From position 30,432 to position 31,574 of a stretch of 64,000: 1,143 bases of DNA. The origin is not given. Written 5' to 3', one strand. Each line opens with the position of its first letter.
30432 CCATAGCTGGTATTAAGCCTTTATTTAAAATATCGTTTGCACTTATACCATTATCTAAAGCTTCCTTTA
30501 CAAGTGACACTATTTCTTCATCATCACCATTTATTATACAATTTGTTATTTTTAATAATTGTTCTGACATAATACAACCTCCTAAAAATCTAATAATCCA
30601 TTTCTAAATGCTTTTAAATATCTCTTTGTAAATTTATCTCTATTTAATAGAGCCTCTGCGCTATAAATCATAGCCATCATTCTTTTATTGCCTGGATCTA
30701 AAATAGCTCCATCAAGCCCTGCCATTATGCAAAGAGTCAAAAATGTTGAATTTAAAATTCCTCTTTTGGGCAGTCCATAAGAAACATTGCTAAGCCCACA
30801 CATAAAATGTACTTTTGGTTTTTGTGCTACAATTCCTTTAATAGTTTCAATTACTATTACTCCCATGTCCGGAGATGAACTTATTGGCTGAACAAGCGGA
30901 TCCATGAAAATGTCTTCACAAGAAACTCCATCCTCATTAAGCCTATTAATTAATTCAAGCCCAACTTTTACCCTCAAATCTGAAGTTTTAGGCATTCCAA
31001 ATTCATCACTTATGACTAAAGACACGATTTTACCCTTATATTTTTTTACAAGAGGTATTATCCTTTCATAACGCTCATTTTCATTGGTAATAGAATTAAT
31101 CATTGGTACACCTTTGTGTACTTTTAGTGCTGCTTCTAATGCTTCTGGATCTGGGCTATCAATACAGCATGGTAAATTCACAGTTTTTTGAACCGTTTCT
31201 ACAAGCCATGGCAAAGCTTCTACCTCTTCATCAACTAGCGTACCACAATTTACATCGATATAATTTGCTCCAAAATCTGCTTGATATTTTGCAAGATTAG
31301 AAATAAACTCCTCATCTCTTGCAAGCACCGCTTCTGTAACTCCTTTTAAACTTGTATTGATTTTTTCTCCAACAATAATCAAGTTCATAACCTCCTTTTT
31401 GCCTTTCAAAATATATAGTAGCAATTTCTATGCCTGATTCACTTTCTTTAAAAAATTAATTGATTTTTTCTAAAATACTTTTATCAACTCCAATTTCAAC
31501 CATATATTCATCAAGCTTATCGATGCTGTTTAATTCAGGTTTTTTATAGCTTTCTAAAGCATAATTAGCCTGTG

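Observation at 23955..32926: Nine-gene candidate sigma-54 operon coupling a non-Pyl MttB methyltransferase system to an opine-dehydrogenase-like enzyme and a LIV-type ABC importer: substrate unknown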

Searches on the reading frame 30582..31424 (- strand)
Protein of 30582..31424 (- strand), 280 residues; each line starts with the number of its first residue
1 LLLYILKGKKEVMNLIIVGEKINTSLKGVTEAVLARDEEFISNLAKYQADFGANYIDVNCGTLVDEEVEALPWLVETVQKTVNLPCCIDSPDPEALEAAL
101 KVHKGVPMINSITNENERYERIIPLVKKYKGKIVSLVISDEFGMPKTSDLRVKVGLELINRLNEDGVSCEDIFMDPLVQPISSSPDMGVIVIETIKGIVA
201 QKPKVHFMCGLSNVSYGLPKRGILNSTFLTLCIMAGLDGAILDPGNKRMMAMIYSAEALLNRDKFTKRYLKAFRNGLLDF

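Call 3: search_protein_families(library=pfam, proteins=[window:30582-31424:-])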
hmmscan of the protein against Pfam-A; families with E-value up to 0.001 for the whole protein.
window:30582-31424:- (280 aa): 2 families
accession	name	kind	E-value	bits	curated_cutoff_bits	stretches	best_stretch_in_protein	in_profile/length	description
PF00809.28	Pterin_bind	-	1.1e-19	71.6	25.5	1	39-241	21-242/244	Pterin binding enzyme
PF03599.22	CdhD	-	2.4e-09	36.9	24.8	1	51-180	68-180/387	CO dehydrogenase/acetyl-CoA synthase delta subunit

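Call 4: search_protein_families(library=ncbifam, proteins=[window:30582-31424:-])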
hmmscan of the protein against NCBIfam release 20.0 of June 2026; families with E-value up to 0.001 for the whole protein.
window:30582-31424:- (280 aa): 5 families
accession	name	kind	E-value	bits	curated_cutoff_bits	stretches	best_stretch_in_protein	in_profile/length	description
NF005719.0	PRK07535.1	domain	2.5e-98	328.5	259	1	15-276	1-261/268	methyltetrahydrofolate:corrinoid/iron-sulfur protein methyltransferase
NF040758.1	CODH_ACS_meth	exception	1.6e-38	132.5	370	1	14-271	3-260/261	carbon monoxide dehydrogenase/acetyl-CoA synthase methytransferase subunit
TIGR02082.1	metH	equivalog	4.3e-33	114.1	1010.85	1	13-253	341-595/1182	methionine synthase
NF007024.0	PRK09490.1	equivalog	3.1e-16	58.4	1497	1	14-247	359-606/1234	methionine synthase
NF003195.0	PRK04165.1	equivalog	1.2e-05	24.4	306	1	67-141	139-209/450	acetyl-CoA decarbonylase/synthase complex subunit gamma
